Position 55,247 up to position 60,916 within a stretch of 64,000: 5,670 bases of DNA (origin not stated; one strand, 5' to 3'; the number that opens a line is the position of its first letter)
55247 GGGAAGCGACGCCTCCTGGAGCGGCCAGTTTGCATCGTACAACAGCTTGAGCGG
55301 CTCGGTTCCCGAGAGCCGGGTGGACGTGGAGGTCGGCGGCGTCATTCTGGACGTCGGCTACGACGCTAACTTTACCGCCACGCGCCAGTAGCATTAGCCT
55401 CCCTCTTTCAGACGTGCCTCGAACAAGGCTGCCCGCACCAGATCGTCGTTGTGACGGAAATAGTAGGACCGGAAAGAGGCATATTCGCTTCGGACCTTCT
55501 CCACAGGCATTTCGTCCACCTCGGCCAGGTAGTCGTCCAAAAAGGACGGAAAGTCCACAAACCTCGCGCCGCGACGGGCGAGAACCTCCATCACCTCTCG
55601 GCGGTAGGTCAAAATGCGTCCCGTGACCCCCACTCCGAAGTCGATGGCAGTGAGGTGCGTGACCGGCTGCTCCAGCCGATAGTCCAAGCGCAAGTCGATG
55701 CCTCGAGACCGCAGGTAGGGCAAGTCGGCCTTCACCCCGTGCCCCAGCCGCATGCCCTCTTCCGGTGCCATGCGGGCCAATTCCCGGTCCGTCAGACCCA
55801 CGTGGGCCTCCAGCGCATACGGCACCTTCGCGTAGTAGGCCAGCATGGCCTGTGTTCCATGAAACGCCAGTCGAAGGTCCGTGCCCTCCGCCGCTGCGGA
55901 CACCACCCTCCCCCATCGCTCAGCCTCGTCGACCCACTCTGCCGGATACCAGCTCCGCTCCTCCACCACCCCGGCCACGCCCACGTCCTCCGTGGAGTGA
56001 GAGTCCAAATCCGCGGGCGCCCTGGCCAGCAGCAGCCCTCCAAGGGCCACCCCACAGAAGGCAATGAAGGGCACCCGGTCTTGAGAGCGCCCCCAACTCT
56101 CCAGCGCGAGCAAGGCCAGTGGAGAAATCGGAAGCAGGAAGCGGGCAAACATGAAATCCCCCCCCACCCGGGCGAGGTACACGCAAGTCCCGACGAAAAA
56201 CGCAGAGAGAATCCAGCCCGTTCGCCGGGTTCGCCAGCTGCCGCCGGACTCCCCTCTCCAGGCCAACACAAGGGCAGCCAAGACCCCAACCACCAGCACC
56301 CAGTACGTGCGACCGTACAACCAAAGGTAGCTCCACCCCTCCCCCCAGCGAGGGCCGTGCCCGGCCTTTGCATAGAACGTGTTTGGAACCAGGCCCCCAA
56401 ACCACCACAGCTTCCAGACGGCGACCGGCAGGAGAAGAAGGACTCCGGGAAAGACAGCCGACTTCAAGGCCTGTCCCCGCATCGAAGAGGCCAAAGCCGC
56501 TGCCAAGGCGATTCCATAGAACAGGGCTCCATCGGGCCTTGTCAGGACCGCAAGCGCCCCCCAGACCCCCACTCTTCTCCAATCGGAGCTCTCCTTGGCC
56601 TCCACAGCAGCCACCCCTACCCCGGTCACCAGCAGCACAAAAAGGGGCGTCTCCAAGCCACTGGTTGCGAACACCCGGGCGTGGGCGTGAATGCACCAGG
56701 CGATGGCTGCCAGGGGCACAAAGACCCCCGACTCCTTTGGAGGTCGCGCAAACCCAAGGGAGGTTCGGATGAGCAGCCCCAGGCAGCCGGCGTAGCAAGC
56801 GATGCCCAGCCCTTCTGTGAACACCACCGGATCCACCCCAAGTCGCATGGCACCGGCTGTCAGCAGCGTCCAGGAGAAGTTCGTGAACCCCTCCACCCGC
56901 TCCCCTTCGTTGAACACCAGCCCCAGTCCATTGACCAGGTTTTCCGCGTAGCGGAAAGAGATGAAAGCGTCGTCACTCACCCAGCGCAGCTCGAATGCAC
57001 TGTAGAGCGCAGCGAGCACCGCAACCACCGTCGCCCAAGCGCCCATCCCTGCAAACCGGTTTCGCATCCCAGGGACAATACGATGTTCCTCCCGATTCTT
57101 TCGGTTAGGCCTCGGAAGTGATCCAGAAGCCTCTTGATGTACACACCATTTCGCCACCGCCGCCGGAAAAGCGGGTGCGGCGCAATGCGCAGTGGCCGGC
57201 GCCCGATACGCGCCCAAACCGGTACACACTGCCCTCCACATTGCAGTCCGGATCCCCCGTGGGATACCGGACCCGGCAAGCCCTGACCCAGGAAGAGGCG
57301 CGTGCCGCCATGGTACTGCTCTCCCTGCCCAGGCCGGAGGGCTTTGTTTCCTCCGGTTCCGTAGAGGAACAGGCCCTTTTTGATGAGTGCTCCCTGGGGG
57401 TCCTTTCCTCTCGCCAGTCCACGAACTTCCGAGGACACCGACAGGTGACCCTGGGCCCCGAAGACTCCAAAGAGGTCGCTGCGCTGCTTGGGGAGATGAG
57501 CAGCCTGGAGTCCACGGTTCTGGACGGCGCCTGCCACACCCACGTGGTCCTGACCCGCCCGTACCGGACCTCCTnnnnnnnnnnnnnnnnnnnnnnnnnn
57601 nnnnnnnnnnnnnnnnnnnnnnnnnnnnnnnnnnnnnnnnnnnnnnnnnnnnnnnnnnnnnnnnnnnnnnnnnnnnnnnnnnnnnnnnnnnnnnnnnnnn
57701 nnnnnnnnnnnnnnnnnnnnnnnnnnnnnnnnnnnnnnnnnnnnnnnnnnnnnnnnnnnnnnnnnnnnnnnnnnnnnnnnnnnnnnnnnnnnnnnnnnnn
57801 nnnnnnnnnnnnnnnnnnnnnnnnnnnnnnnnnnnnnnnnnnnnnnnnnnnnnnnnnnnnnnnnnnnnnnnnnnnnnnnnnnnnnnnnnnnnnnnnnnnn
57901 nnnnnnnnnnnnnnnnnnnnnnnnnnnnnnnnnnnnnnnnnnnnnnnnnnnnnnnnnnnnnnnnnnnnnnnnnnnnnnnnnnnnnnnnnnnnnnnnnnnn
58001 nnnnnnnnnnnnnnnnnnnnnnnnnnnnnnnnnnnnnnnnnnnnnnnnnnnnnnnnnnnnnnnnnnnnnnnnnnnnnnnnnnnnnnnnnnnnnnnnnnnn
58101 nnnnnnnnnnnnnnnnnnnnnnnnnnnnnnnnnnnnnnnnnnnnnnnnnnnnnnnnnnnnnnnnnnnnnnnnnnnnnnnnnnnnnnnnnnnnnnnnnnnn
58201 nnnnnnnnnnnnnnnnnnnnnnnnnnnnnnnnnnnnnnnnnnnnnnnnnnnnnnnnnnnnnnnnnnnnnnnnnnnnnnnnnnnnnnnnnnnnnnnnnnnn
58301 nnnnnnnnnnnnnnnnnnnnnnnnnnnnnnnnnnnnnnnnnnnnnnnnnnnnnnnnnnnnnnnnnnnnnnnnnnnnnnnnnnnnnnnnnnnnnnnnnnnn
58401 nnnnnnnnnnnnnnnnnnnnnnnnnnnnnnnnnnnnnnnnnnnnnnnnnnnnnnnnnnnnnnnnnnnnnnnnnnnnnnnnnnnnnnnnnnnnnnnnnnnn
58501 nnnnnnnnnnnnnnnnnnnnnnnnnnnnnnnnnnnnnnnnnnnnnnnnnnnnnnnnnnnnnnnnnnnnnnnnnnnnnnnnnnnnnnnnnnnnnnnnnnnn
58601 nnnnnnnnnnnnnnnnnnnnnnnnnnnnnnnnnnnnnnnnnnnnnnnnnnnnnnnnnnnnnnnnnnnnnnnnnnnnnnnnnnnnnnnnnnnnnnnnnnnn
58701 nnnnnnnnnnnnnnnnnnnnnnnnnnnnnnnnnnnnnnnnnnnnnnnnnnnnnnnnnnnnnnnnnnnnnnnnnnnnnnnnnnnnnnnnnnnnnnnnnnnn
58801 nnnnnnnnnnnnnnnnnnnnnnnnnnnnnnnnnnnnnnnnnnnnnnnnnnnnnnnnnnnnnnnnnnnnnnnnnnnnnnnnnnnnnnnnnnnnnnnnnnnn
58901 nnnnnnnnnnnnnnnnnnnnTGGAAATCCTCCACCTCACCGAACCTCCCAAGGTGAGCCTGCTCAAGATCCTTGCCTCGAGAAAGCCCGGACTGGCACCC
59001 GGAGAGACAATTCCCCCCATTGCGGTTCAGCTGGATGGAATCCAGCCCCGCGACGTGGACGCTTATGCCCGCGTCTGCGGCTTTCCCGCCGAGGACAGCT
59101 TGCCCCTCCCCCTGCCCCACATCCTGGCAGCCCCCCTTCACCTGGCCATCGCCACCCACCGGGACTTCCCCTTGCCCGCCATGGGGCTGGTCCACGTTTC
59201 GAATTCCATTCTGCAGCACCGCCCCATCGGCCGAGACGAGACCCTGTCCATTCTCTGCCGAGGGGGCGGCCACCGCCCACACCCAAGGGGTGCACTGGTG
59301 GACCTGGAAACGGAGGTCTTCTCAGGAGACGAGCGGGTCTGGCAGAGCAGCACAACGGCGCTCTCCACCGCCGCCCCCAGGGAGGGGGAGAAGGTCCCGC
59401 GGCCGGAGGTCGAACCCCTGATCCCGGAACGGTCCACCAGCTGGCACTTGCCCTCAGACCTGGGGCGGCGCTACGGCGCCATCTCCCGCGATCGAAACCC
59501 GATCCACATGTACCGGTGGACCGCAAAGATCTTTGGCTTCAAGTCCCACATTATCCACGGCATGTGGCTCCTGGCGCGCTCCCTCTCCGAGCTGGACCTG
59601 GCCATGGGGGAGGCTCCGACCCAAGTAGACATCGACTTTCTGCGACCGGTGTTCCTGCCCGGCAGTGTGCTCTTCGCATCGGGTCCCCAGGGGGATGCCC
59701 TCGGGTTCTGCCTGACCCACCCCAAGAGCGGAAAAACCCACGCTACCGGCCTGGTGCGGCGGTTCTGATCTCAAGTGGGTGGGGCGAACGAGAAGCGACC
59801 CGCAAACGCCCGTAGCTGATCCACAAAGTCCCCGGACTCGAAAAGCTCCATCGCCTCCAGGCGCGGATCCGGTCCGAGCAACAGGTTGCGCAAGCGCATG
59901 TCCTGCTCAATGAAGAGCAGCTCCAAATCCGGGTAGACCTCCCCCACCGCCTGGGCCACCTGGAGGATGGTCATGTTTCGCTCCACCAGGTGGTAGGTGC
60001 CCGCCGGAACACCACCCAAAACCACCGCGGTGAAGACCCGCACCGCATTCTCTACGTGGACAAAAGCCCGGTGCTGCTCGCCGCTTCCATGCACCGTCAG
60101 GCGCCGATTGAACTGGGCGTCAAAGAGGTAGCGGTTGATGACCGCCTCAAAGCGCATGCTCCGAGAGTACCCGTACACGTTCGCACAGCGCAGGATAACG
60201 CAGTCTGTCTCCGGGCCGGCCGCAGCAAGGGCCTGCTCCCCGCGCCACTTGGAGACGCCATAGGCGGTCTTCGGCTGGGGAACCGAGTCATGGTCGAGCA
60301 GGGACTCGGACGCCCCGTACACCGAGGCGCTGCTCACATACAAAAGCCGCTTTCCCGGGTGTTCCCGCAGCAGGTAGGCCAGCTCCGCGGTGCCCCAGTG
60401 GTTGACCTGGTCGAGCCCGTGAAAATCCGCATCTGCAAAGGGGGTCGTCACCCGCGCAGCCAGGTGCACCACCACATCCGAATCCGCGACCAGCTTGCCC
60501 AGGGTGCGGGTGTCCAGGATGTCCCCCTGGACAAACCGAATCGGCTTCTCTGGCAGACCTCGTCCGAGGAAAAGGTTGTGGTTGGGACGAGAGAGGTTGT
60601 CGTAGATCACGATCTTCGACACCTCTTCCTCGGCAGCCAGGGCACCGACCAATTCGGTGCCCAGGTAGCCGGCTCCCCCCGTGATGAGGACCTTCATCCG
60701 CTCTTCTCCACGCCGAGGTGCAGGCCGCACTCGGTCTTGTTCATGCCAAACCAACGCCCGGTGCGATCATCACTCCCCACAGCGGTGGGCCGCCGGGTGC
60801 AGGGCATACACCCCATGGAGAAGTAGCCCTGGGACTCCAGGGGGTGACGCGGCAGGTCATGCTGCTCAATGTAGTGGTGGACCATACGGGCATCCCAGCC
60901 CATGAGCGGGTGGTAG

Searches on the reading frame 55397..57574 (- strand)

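Call 61: search_protein_families(library=ncbifam, proteins=[window:55397-57574:-], max_evalue=1e-8)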
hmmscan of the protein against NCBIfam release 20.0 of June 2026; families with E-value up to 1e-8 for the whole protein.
window:55397-57574:- (726 aa): 1 family
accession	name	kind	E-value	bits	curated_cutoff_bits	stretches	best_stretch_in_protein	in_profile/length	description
NF041481.1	beta_arabfuran_tase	equivalog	2.1e-20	72.3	1050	1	181-481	8-349/633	terminal beta-(1->2)-arabinofuranosyltransferase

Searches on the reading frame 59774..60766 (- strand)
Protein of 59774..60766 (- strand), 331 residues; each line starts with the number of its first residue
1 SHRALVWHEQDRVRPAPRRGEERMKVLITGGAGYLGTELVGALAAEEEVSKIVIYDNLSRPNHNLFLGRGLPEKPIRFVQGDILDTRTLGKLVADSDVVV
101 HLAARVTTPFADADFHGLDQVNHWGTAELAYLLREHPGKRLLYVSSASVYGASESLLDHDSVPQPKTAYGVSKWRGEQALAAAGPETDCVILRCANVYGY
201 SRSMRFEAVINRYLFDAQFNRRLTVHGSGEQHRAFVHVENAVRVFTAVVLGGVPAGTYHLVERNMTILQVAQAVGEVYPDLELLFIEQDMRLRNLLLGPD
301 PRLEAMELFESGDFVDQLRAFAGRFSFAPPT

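Call 61: search_protein_families(library=ncbifam, proteins=[window:59774-60766:-], max_evalue=1e-8)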
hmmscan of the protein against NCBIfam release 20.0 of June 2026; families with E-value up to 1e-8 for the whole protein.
window:59774-60766:- (331 aa): 16 families
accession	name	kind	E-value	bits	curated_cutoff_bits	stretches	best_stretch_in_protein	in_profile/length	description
TIGR01181.1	dTDP_gluc_dehyt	equivalog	8.1e-25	87.6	365.1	1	25-274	1-257/321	dTDP-glucose 4,6-dehydratase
TIGR01179.1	galE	equivalog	1.5e-23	83.1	262.3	1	25-203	1-182/332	UDP-glucose 4-epimerase GalE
TIGR02197.1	heptose_epim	equivalog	7.7e-21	74.6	274.6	1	26-258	1-239/316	ADP-glyceromanno-heptose 6-epimerase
TIGR01214.1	rmlD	equivalog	1.1e-19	70.7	224.05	1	25-277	1-225/285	dTDP-4-dehydrorhamnose reductase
NF043036.1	ErythonDh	equivalog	5.4e-18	65.3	325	1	24-177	1-157/321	D-erythronate dehydrogenase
TIGR04180.1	EDH_00030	hypoth_equivalog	2.5e-16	59.6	475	1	26-252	1-228/297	NAD-dependent 4,6-dehydratase LegB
TIGR01746.1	Thioester-redct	subfamily_domain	4.5e-16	59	213.35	1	25-276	1-279/371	thioester reductase domain-containing protein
NF041015.1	UDPsulfquin_syn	equivalog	1.6e-14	53.7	575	0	206-277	235-306/384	UDP-sulfoquinovose synthase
NF007956.0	PRK10675.1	subfamily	7.9e-14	51.5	394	1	24-200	1-183/338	UDP-glucose 4-epimerase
NF042422.1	oxyalk_red_OleD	equivalog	5.7e-13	48.9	580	1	24-245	1-211/329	2-alkyl-3-oxoalkanoate reductase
NF007582.0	PRK10217.1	equivalog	1.3e-11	44.2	698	1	25-276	3-268/355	dTDP-glucose 4,6-dehydratase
NF011728.1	PRK15181.1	equivalog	1.5e-10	40.6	760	1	25-244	17-244/348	Vi polysaccharide biosynthesis UDP-N-acetylglucosaminuronic acid C-4 epimerase TviC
NF007490.0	PRK10084.1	subfamily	3.5e-10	39.4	649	0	189-274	189-273/361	dTDP-glucose 4,6-dehydratase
NF008360.0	PRK11150.1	equivalog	1.5e-09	37.5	452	1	26-280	2-256/310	ADP-glyceromanno-heptose 6-epimerase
NF042423.1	oxyalk_red_Shew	equivalog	2.9e-09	36.5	580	1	24-242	9-214/331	2-alkyl-3-oxoalkanoate reductase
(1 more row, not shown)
